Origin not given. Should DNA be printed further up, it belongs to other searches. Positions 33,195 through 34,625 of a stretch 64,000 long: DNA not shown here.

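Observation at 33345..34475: Single-polypeptide LuxS::Pfs (MtnN) fusion covering two consecutive steps of the activated methyl cycle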

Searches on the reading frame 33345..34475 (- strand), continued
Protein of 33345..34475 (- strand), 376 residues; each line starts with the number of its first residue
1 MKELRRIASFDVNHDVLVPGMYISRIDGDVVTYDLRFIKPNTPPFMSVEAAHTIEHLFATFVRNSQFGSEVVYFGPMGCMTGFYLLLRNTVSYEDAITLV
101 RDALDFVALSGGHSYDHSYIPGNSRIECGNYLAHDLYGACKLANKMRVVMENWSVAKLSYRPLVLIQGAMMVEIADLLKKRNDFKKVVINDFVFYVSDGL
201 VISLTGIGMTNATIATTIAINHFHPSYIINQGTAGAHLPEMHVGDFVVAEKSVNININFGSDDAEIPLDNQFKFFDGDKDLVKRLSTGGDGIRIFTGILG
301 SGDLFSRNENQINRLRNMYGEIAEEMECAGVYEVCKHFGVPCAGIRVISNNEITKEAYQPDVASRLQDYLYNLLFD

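Call 7: search_solved_structures(query=window:33345-34475:-, max_evalue=0.001, show_alignments=5)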
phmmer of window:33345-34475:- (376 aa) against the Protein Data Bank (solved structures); distinct sequences matched with E-value up to 0.001: 77 (the best 60 are shown).
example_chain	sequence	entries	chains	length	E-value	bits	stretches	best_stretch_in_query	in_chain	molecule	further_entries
5b7g_A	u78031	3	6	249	2e-29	106.2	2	164-256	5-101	MTA/SAH nucleosidase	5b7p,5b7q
5b7n_A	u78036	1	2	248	2.2e-29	106.1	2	164-256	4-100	MTA/SAH nucleosidase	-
4gmh_A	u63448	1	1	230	2e-17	66.7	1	165-350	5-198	5'-methylthioadenosine/S-adenosylhomocysteine nucleosidase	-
3bl6_A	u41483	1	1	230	2e-17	66.7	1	164-350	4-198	5'-methylthioadenosine nucleosidase/S-adenosylhomocysteine nucleosidase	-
6aym_A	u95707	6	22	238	8.9e-17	64.6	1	164-355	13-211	5'-methylthioadenosine/S-adenosylhomocysteine nucleosidase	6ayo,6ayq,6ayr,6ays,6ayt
5dk6_A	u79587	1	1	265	9.4e-17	64.5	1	166-350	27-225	5'-methylthioadenosine/S-adenosylhomocysteine nucleosidase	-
4qez_B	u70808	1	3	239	5.6e-16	62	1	200-350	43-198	5'-methylthioadenosine/S-adenosylhomocysteine nucleosidase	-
4oy3_A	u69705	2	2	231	8.7e-16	61.3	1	166-355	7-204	Aminodeoxyfutalosine nucleosidase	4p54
5ccd_A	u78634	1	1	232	8.7e-16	61.3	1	166-355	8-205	Aminodeoxyfutalosine nucleosidase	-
1inn_A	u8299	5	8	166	9.9e-16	61.2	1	2-143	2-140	AUTOINDUCER-2 PRODUCTION PROTEIN LUXS | S-ribosylhomocysteinase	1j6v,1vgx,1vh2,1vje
4ffs_A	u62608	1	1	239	3.4e-15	59.4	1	164-355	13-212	MTA/SAH nucleosidase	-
4ojt_A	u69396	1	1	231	4.1e-15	59.1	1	166-355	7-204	MTA/SAH nucleosidase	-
3nm4_A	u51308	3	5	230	4.1e-15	59.1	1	166-355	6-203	MTA/SAH nucleosidase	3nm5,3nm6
5cce_A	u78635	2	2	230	4.2e-15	59.1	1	166-355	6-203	5'-Methylthioadenosine Nucleosidase | Aminodeoxyfutalosine nucleosidase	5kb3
5jpc_A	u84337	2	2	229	4.4e-15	59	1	166-355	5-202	Aminodeoxyfutalosine nucleosidase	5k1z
1z5o_A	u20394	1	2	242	5e-14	55.5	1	166-351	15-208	MTA/SAH nucleosidase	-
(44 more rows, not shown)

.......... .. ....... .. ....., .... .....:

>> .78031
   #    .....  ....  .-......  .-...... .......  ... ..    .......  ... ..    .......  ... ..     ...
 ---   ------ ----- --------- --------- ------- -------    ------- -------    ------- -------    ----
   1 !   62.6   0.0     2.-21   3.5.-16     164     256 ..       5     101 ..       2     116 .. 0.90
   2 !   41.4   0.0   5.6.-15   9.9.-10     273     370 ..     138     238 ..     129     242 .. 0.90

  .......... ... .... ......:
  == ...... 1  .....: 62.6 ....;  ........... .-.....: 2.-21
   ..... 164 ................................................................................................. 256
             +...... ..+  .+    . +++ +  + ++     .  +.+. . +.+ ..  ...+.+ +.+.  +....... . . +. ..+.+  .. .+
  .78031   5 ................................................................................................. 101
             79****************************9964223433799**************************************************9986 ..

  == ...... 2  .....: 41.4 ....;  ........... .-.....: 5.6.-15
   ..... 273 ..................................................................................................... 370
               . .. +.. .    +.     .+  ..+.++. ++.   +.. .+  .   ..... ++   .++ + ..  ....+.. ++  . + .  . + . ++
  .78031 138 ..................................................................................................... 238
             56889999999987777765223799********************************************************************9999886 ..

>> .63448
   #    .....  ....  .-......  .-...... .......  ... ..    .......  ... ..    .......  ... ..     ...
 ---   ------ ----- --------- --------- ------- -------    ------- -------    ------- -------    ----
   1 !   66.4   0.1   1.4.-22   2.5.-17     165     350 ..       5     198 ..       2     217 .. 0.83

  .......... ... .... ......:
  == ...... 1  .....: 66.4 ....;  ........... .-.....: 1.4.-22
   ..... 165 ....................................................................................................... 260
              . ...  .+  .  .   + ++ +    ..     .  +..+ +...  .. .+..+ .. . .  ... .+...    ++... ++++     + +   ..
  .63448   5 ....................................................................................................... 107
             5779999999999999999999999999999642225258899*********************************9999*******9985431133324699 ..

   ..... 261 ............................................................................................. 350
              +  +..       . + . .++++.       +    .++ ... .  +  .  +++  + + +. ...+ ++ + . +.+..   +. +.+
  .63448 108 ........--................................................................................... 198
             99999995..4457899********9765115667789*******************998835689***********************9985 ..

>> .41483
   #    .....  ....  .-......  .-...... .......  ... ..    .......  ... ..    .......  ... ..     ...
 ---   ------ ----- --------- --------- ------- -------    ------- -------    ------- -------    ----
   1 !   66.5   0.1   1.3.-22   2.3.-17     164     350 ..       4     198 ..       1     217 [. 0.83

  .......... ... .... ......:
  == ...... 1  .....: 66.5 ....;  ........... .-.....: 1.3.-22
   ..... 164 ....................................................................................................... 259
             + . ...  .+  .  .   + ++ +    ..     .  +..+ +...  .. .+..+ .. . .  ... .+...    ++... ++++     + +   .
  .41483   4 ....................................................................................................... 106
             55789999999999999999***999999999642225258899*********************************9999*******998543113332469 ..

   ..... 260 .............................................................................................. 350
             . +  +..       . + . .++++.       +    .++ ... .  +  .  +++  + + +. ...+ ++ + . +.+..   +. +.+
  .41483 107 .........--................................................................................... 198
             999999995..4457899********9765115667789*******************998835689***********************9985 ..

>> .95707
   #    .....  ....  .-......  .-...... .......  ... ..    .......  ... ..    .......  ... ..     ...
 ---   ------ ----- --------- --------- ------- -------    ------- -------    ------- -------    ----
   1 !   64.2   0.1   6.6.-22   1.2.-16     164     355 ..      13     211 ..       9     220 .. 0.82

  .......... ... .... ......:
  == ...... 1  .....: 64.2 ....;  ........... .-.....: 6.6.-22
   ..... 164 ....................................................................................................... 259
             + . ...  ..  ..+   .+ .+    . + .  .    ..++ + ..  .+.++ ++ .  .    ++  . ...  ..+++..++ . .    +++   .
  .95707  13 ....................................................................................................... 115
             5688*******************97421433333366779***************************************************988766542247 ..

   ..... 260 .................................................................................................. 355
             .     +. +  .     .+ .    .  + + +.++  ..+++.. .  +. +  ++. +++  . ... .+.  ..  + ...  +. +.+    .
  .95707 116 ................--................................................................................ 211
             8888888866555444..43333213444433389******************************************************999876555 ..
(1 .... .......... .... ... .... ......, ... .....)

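Call 16: find_encoding_contigs(protein=P0002, flank=6000, max_places=4)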
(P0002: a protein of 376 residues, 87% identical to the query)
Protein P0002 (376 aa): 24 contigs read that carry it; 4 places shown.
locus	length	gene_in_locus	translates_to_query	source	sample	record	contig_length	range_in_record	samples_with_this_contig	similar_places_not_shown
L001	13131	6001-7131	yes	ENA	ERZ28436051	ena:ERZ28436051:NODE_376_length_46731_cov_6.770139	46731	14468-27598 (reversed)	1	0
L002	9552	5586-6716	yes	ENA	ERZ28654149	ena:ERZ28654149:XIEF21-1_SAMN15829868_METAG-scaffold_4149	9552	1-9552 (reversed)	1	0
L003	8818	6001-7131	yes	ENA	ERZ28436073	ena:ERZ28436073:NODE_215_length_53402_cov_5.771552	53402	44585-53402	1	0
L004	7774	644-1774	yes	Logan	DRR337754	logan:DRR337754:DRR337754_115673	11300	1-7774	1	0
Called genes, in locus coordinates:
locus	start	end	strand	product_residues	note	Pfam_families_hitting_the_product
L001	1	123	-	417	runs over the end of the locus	PF03447:NAD_binding_3 (weak), PF00742:Homoserine_dh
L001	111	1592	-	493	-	PF14821:Thr_synth_N, PF00291:PALP, PF24857:THR4_C (weak)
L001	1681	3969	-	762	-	PF05592:Bac_rhamnosid, PF17389:Bac_rhamnosid6H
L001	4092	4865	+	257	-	PF00977:His_biosynth, PF01207:Dus (faint)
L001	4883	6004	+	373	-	PF00438:S-AdoMet_synt_N, PF02772:S-AdoMet_synt_M, PF02773:S-AdoMet_synt_C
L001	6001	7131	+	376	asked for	PF02664:LuxS, PF01048:PNP_UDP_1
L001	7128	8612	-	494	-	PF08903:DUF1846, PF20921:DUF1846_C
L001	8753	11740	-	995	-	-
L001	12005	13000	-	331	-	PF00579:tRNA-synt_1b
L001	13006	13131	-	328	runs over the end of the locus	PF02653:BPD_transp_2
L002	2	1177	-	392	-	?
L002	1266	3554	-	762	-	PF05592:Bac_rhamnosid, PF17389:Bac_rhamnosid6H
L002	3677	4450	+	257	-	PF00977:His_biosynth, PF01207:Dus (faint)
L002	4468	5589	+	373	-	PF00438:S-AdoMet_synt_N, PF02772:S-AdoMet_synt_M, PF02773:S-AdoMet_synt_C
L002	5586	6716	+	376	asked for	PF02664:LuxS, PF01048:PNP_UDP_1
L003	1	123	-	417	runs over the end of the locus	PF03447:NAD_binding_3 (weak), PF00742:Homoserine_dh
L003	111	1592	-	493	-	PF14821:Thr_synth_N, PF00291:PALP, PF24857:THR4_C (weak)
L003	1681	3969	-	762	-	PF05592:Bac_rhamnosid, PF17389:Bac_rhamnosid6H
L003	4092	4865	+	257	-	PF00977:His_biosynth, PF01207:Dus (faint)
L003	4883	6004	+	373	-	PF00438:S-AdoMet_synt_N, PF02772:S-AdoMet_synt_M, PF02773:S-AdoMet_synt_C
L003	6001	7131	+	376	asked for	PF02664:LuxS, PF01048:PNP_UDP_1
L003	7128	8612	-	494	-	PF08903:DUF1846, PF20921:DUF1846_C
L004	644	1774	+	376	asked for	PF02664:LuxS, PF01048:PNP_UDP_1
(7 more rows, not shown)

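Call 17: find_encoding_contigs(protein=P0003, flank=6000, max_places=3)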
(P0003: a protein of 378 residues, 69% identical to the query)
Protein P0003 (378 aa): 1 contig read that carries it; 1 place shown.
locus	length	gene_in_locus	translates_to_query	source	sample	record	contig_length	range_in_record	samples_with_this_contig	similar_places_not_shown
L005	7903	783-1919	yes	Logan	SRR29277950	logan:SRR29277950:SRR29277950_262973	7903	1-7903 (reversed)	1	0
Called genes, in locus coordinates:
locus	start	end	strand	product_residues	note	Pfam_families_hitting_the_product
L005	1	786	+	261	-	?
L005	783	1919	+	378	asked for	PF02664:LuxS, PF01048:PNP_UDP_1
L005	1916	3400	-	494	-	PF08903:DUF1846, PF20921:DUF1846_C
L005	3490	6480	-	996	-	-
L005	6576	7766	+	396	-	-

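Call 18: find_encoding_contigs(protein=P0004, flank=6000, max_places=3)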
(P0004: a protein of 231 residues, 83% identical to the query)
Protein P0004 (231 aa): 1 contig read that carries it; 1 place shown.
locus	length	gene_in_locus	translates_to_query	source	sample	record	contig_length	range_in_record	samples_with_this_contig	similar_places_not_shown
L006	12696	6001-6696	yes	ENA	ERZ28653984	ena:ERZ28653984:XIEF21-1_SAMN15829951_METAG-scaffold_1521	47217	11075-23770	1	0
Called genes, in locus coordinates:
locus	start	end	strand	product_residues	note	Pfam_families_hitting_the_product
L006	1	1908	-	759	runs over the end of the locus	PF05592:Bac_rhamnosid, PF17389:Bac_rhamnosid6H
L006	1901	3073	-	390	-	PF00155:Aminotran_1_2, PF00266:Aminotran_5, PF01041:DegT_DnrJ_EryC1, PF01053:Cys_Met_Meta_PP (faint)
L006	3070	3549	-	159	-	PF01037:AsnC_trans_reg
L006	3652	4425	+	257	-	PF00977:His_biosynth, PF05690:ThiG (faint), PF01207:Dus (weak), PF02581:TMP-TENI (faint), PF03060:NMO (faint)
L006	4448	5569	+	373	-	PF00438:S-AdoMet_synt_N, PF02772:S-AdoMet_synt_M, PF02773:S-AdoMet_synt_C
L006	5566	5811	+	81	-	PF02664:LuxS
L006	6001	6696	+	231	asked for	PF01048:PNP_UDP_1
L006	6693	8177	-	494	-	PF08903:DUF1846, PF20921:DUF1846_C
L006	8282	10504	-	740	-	-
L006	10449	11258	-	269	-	-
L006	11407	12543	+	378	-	-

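Call 39: list_cluster_members(proteins=[P0001, P0005, P0007, P0008, P0009, P0013, P0017, P0018, P0021, P0044])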
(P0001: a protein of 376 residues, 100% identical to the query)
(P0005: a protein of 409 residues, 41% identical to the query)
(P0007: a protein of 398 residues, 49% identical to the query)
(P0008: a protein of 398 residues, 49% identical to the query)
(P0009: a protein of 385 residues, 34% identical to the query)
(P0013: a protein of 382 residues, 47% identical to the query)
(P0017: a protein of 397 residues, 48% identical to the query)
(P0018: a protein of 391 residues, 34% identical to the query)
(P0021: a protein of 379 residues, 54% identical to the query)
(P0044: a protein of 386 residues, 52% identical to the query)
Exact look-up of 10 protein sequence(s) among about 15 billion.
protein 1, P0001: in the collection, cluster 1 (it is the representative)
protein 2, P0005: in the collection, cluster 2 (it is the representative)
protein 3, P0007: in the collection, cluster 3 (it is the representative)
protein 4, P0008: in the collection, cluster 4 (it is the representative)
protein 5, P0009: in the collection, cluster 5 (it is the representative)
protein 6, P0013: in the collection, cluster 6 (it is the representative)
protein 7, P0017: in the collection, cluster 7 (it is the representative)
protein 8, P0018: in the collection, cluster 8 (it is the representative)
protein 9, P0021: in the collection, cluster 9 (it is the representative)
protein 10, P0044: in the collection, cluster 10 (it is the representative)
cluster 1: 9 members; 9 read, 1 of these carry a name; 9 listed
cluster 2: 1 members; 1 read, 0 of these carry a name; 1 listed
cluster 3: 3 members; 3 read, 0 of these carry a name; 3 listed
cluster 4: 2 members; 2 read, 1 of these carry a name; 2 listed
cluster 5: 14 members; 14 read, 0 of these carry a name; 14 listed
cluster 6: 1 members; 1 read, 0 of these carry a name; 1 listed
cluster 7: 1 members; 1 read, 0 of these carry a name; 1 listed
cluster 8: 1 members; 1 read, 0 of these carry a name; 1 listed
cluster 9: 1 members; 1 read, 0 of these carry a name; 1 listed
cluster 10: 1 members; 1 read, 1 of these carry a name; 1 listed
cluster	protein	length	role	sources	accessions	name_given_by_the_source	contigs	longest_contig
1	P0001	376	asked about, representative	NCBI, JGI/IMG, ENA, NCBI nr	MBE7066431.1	MAG: hypothetical protein E7385_02650 [Ruminococcaceae bacterium] | hypothetical protein [Oscillospiraceae bacterium]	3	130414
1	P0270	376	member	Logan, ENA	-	-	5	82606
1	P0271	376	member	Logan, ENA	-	-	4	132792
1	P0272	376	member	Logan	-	-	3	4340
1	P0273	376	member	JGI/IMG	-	-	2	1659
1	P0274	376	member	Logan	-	-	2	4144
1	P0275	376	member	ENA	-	-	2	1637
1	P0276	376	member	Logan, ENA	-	-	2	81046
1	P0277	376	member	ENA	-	-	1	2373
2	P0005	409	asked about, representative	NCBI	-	-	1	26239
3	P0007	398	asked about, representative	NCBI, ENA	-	-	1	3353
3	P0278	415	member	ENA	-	-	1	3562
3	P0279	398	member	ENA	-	-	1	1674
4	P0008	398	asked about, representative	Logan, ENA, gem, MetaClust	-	\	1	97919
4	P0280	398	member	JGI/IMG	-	-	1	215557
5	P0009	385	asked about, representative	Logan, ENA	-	-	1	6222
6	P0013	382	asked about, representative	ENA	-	-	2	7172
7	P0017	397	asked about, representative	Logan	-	-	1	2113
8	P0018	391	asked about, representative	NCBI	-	-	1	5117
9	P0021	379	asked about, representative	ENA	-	-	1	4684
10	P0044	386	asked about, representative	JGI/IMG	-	S-ribosylhomocysteine lyase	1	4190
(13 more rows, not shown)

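Call 40: find_related_loci(query=window:33348-34475:-, collection=genome_contigs, flank=6000)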
Query window:33348-34475:- (376 aa) in genome_contigs; peptide patterns used: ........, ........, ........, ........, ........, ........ (x = any residue, [..] = any of these).
102 stretches matched a pattern; 84 encode a relative of the query (tblastn E <= 1e-3); the best 80 are kept; 80 distinct loci.
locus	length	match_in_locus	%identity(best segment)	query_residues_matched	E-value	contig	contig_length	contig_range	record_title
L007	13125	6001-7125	87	1-375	0e+0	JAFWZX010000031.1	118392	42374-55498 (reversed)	MAG: Clostridia bacterium isolate RGIG6223 Sheep_Rectum-2__c756850, whole genome shotgun sequence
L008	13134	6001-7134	69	1-376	7e-174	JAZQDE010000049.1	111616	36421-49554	MAG: Clostridia bacterium isolate T1900044637_TS20190103.MAGScoT_cleanbin_000013 SGB_1177_k141_922241, whole genome shot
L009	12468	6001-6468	56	4-160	4e-53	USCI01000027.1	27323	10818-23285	uncultured Ruminococcaceae bacterium isolate UMGS1591 genome assembly, contig: NODE_1075_length_27323_cov_5.720185, whol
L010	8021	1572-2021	55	4-160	4e-52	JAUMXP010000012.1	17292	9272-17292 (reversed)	MAG: Eubacteriales bacterium isolate S16M_St_3 NODE_820_length_17292_cov_5.913558, whole genome shotgun sequence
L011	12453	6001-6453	56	3-160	6e-51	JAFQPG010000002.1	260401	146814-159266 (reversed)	MAG: Ruminococcus sp. isolate RGIG2026 Goat_Colon-1__c68, whole genome shotgun sequence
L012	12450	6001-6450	55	4-160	9e-51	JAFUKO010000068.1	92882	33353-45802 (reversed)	MAG: Ruminococcus sp. isolate RGIG4579 Roe_deer_Rectum-3__c289496, whole genome shotgun sequence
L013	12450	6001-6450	54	4-160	2e-50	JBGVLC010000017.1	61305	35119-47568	MAG: Ruminococcus sp. isolate fecal_MAG_290 fecal_MAG_290_contig_0017, whole genome shotgun sequence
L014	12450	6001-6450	55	4-160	2e-50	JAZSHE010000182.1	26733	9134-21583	MAG: Ruminococcus sp. isolate T1900044576_TS20190042.MAGScoT_cleanbin_000018 SGB_498_k141_633341, whole genome shotgun s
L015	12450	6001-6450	56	4-160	2e-50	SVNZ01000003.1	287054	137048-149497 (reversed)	MAG: Oscillospiraceae bacterium isolate SIG552 NODE_19_length_287054_cov_54.385393, whole genome shotgun sequence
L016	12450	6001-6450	55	4-160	8e-50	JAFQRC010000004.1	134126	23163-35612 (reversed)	MAG: Ruminococcus sp. isolate RGIG2074 Goat_Colon-2__c213, whole genome shotgun sequence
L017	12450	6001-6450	55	4-160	2e-49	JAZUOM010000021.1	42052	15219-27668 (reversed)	MAG: Ruminococcus sp. isolate T1900044873_TS20190339.MAGScoT_cleanbin_000022 SGB_3177_k141_1888584, whole genome shotgun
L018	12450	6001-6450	54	4-160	1e-49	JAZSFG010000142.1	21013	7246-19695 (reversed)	MAG: Ruminococcus sp. isolate T1900044583_TS20190049.MAGScoT_cleanbin_000037 SGB_583_k141_881561, whole genome shotgun s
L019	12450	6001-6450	54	4-160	1e-48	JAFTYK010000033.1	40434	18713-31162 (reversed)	MAG: Ruminococcus sp. isolate RGIG4263 Roe_deer_Colon.Co__c1742245, whole genome shotgun sequence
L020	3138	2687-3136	53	4-160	1e-48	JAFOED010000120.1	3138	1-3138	MAG: Ruminococcus sp. isolate RGIG385 Dairy_cattle_Colon-4__c1096414, whole genome shotgun sequence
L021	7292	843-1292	53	4-160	9e-48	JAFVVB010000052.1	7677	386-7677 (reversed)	MAG: Ruminococcus sp. isolate RGIG5421 Sheep_Colon-4__c228936, whole genome shotgun sequence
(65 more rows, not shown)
